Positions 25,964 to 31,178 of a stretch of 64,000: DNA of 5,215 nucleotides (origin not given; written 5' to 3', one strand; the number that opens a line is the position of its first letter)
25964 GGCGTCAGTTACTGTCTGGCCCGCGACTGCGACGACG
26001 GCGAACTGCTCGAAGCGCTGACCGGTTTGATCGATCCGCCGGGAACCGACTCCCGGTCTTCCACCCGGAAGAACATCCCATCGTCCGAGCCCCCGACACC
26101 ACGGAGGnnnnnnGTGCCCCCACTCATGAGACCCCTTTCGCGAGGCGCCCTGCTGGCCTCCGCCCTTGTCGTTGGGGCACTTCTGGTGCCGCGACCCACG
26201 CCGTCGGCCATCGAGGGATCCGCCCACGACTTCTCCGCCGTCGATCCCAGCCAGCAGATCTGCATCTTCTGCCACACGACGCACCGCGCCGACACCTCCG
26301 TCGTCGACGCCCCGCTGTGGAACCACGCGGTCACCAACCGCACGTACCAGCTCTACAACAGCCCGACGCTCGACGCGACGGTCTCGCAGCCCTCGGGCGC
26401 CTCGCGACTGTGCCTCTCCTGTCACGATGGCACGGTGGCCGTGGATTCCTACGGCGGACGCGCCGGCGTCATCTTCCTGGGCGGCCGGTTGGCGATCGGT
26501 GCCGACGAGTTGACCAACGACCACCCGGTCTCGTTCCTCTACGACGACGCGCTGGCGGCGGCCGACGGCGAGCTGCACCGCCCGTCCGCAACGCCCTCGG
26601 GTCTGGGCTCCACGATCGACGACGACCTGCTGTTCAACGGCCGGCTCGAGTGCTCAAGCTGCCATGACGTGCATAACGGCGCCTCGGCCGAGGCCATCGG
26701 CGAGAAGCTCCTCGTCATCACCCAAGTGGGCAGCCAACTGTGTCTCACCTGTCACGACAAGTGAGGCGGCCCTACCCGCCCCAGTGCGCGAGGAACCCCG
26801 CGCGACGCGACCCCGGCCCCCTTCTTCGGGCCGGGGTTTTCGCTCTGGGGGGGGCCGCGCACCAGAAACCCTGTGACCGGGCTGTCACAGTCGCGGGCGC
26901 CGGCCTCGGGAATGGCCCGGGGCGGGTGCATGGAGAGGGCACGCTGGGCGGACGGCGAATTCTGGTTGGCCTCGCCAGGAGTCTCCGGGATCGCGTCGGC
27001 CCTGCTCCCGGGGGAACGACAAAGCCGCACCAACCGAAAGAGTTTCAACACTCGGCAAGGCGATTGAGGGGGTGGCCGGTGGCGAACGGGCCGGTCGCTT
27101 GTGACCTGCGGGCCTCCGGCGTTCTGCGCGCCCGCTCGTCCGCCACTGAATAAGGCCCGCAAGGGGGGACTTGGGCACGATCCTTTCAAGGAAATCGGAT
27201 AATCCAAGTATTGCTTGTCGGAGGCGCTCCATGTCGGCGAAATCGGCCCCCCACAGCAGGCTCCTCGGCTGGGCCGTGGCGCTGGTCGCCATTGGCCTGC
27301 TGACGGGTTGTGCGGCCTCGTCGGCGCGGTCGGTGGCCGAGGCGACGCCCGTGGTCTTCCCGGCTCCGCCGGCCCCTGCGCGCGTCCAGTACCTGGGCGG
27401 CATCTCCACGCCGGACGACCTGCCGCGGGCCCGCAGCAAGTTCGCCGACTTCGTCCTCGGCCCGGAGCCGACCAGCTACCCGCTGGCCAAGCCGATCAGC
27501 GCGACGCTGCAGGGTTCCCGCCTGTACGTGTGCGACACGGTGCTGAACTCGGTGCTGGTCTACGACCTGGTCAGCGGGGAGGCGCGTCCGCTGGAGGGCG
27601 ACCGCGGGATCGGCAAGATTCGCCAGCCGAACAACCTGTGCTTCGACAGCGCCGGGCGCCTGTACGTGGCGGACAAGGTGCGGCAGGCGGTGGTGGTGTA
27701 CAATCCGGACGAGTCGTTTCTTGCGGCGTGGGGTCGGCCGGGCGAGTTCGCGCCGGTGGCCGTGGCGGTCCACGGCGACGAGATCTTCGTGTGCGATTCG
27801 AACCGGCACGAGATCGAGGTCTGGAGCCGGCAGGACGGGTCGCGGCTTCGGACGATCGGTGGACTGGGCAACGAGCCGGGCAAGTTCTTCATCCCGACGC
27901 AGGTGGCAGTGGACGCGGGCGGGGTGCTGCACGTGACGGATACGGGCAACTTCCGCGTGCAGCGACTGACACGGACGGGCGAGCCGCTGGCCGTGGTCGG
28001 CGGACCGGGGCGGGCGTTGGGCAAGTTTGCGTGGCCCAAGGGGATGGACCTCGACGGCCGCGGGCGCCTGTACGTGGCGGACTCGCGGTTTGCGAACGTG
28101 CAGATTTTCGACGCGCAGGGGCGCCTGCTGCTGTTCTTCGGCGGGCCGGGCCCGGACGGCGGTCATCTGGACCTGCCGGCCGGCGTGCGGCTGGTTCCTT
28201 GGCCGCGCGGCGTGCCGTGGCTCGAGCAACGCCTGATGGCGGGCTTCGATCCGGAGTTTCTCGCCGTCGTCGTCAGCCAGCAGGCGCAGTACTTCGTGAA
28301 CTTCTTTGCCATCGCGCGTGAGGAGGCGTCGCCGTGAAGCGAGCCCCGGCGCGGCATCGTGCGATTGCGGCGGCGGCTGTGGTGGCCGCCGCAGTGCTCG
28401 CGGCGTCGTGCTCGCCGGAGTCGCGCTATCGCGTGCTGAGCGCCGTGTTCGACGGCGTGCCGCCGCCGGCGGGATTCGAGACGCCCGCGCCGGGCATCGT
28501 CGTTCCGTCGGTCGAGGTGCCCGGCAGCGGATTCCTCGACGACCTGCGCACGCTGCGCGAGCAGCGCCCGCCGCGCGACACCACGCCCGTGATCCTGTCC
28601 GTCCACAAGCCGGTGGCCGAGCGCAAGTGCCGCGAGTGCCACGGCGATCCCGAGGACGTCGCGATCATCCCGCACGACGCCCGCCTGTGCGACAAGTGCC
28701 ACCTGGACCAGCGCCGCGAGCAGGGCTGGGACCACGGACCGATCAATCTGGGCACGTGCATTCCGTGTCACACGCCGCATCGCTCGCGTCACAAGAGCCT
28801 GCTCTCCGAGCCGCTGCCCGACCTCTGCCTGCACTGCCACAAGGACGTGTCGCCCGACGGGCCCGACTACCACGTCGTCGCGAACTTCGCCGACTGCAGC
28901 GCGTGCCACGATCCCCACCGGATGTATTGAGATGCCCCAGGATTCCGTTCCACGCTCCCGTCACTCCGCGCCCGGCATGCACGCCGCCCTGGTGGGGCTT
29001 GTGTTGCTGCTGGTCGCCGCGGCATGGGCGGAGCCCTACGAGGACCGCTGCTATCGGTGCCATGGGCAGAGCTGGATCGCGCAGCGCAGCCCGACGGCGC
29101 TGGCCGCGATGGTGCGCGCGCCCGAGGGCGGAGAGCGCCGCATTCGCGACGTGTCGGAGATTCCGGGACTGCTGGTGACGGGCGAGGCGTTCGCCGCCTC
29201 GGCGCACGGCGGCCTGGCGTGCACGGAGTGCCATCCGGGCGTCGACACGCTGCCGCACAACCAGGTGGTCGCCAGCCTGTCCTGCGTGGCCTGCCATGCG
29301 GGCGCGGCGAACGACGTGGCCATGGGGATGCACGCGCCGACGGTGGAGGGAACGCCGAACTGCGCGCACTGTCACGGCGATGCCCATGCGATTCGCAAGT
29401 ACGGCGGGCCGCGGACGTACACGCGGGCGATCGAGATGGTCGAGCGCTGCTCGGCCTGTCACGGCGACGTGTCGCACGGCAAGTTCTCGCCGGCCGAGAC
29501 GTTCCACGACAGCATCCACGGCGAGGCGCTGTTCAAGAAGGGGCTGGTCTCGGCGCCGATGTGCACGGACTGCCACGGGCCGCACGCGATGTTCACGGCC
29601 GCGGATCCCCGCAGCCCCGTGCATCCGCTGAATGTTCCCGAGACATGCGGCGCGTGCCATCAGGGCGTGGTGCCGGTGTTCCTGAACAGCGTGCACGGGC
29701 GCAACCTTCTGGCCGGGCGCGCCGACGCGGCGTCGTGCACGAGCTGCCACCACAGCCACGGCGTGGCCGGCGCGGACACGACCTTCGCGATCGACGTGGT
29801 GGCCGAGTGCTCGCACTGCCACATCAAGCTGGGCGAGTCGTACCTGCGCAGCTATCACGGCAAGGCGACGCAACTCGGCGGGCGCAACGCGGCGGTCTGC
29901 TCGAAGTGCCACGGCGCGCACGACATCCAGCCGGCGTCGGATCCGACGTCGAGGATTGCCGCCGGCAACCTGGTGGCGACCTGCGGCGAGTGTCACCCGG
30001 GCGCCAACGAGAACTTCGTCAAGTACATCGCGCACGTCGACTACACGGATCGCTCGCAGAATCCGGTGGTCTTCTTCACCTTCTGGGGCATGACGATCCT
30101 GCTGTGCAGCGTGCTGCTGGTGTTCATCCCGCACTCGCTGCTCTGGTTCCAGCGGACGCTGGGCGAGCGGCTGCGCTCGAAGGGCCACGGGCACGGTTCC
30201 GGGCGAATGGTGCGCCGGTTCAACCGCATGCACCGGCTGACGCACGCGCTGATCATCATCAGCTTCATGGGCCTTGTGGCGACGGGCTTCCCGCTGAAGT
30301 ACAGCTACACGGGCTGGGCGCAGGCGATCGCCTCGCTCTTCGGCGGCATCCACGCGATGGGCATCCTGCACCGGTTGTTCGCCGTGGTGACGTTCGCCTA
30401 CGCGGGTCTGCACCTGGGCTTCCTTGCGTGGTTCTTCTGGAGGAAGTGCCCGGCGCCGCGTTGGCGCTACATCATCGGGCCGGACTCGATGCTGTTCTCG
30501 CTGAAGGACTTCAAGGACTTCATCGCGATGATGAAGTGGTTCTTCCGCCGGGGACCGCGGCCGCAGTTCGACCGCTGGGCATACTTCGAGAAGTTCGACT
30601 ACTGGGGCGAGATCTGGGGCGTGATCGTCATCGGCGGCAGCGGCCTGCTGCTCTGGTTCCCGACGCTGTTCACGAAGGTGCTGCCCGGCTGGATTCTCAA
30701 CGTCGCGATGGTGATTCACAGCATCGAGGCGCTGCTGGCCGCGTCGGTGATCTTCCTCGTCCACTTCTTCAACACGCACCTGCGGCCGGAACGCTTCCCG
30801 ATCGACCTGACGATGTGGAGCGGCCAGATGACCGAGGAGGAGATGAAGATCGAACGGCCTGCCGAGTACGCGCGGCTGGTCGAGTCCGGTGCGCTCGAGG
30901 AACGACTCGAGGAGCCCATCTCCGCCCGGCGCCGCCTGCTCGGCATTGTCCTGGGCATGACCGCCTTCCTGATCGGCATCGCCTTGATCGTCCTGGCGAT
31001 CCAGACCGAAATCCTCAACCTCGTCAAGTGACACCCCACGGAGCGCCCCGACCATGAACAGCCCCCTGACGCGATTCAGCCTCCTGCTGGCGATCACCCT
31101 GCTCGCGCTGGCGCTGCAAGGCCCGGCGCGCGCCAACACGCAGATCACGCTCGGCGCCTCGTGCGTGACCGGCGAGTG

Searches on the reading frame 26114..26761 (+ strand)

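Call 21: search_protein_families(library=pfam, proteins=[window:26114-26761:+], max_evalue=0.001)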
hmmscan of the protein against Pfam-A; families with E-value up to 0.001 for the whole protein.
window:26114-26761:+ (216 aa): 3 families
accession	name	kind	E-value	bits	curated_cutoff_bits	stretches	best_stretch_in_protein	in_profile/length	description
PF09699.15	Paired_CXXCH_1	-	3.7e-10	39.7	20.6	1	179-216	8-38/41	Doubled CXXCH motif (Paired_CXXCH_1)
PF14522.11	Cytochrome_C7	-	1.7e-05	24.9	24.8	0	177-215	13-49/67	Cytochrome c7 and related cytochrome c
PF22113.1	Mtrc-MtrF_II-IV_dom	-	3.3e-05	23.9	30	0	46-106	80-129/176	Outer membrane cytochrome MtrC/MtrF-like, domains II/IV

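Call 62: search_protein_families(library=ncbifam, proteins=[window:26114-26761:+], max_evalue=0.01)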
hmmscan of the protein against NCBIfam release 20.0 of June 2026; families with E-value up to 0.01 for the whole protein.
window:26114-26761:+ (216 aa): 4 families
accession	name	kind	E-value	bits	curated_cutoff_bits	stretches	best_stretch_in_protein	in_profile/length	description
TIGR01905.1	paired_CXXCH_1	subfamily_domain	1.5e-07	31.2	25.2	1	179-215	8-37/41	doubled CXXCH domain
NF041028.1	decahem_GSU2203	exception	4.5e-05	22.8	325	1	175-215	172-208/317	GSU2203 family decaheme c-type cytochrome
TIGR03508.1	decahem_SO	subfamily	0.00016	21.2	192.2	1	175-215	141-175/258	DmsE family decaheme c-type cytochrome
TIGR03507.1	decahem_SO1788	subfamily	0.00033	19.3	209.3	0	37-119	565-639/672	OmcA/MtrC family decaheme c-type cytochrome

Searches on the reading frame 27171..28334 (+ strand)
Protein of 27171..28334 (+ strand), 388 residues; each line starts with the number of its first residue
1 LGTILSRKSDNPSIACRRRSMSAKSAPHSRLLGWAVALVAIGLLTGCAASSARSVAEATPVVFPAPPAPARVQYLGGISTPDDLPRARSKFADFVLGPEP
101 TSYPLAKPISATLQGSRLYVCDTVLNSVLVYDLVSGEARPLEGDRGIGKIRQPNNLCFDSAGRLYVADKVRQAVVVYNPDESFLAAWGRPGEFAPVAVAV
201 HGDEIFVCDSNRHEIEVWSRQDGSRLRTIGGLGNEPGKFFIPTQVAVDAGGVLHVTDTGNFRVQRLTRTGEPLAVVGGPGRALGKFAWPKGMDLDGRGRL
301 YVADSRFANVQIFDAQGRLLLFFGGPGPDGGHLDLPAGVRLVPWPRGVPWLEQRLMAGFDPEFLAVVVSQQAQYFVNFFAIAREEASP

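Call 21: search_protein_families(library=pfam, proteins=[window:27171-28334:+], max_evalue=0.001)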
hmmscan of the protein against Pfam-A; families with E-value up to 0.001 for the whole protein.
window:27171-28334:+ (388 aa): 3 families
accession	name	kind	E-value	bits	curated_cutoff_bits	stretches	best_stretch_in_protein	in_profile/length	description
PF01436.27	NHL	-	1.5e-16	60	20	0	242-265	4-27/28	NHL repeat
PF08450.18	SGL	-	1e-07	32.3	26.3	0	114-202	144-234/246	SMP-30/Gluconolactonase/LRE-like region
PF17170.10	DUF5128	-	1.3e-06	28.3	22.9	0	198-249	49-99/321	6-bladed beta-propeller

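Call 62: search_protein_families(library=ncbifam, proteins=[window:27171-28334:+], max_evalue=0.01)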
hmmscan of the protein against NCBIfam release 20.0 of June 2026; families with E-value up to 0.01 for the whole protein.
window:27171-28334:+ (388 aa): 3 families
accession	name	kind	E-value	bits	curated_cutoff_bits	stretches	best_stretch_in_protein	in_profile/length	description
NF035926.1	scyF_NHL_VPEP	equivalog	3.2e-33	115.4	350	2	143-330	94-290/376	scytonemin biosynthesis PEP-CTERM protein ScyF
NF033206.1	ScyE_fam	subfamily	2e-05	24.3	80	0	242-304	10-90/333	ScyD/ScyE family protein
TIGR02604.1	Piru_Ver_Nterm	subfamily_domain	0.001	18.5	122.2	0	150-170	13-33/367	PVC-type heme-binding CxxCH protein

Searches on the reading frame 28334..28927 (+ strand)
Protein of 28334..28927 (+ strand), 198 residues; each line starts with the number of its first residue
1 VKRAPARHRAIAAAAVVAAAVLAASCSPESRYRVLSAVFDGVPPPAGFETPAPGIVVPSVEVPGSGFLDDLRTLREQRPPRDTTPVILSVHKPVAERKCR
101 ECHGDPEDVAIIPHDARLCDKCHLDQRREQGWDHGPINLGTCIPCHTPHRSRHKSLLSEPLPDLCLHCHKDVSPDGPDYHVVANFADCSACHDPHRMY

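Call 21: search_protein_families(library=pfam, proteins=[window:28334-28927:+], max_evalue=0.001)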
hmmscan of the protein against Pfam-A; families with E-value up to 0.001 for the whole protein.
window:28334-28927:+ (198 aa): 3 families
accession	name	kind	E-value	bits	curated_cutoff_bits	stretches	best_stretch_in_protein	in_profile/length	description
PF09699.15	Paired_CXXCH_1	-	2.1e-15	56.6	20.6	1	134-172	1-39/41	Doubled CXXCH motif (Paired_CXXCH_1)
PF22113.1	Mtrc-MtrF_II-IV_dom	-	0.00055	19.9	30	0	94-193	4-89/176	Outer membrane cytochrome MtrC/MtrF-like, domains II/IV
PF14522.11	Cytochrome_C7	-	0.00079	19.6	24.8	0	139-193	13-67/67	Cytochrome c7 and related cytochrome c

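Call 62: search_protein_families(library=ncbifam, proteins=[window:28334-28927:+], max_evalue=0.01)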
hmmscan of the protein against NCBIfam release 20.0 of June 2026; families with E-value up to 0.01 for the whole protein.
window:28334-28927:+ (198 aa): 4 families
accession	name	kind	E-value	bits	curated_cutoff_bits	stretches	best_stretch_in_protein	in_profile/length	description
TIGR01905.1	paired_CXXCH_1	subfamily_domain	2.3e-15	56.2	25.2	1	134-172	1-39/41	doubled CXXCH domain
TIGR03508.1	decahem_SO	subfamily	5.6e-11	42.4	192.2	1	98-192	148-248/258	DmsE family decaheme c-type cytochrome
NF041028.1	decahem_GSU2203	exception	2.8e-09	36.6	325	1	93-195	125-232/317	GSU2203 family decaheme c-type cytochrome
TIGR03153.1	cytochr_NrfH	equivalog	0.00018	21.6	134.2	1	113-155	25-68/138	cytochrome c nitrite reductase small subunit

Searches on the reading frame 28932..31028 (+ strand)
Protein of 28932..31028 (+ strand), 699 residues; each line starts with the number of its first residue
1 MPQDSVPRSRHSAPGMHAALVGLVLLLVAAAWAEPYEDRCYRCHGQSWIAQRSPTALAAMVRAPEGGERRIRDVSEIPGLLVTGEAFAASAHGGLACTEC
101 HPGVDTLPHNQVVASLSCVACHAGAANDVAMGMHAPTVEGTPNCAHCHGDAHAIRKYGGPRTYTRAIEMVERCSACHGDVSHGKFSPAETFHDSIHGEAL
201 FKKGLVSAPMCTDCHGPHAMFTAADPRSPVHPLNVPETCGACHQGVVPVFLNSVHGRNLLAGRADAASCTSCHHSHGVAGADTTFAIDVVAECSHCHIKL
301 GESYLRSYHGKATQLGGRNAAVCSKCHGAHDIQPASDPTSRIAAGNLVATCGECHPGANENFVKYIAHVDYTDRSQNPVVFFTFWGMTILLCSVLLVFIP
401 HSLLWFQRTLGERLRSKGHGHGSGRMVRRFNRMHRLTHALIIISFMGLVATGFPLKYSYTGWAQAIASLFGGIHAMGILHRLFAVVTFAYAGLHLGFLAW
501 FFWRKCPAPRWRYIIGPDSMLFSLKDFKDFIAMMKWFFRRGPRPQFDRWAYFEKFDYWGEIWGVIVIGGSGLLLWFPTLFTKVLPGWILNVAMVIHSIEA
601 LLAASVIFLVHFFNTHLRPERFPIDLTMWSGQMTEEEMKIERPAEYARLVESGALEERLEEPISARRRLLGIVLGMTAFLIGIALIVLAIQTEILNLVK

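Call 21: search_protein_families(library=pfam, proteins=[window:28932-31028:+], max_evalue=0.001)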
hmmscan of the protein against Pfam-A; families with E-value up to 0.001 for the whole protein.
window:28932-31028:+ (699 aa): 4 families
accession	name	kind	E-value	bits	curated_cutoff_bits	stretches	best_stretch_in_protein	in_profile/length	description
PF14522.11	Cytochrome_C7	-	1.1e-15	57.7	24.8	2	93-148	12-66/67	Cytochrome c7 and related cytochrome c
PF14537.11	Cytochrom_c3_2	-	2.3e-09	38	25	0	267-355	7-78/79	Cytochrome c3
PF09699.15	Paired_CXXCH_1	-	0.0002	21.5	20.6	0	267-299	7-38/41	Doubled CXXCH motif (Paired_CXXCH_1)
PF00684.25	DnaJ_CXXCXGXG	-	0.00085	20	32.7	0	310-355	6-48/65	DnaJ central domain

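Call 62: search_protein_families(library=ncbifam, proteins=[window:28932-31028:+], max_evalue=0.01)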
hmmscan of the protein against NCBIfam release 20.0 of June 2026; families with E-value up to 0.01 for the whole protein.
window:28932-31028:+ (699 aa): 4 families
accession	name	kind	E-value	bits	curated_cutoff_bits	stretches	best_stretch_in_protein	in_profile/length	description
TIGR03508.1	decahem_SO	subfamily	1.4e-12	47.6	192.2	2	171-359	3-178/258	DmsE family decaheme c-type cytochrome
TIGR04257.1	nanowire_3heme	domain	4.5e-05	23.5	40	0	194-246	18-61/75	c(7)-type cytochrome triheme domain-containing protein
TIGR01583.1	formate-DH-gamm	equivalog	7.2e-05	22.8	115.85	1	427-646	2-198/204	formate dehydrogenase subunit gamma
TIGR03153.1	cytochr_NrfH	equivalog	0.00099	19.2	134.2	0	311-369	19-72/138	cytochrome c nitrite reductase small subunit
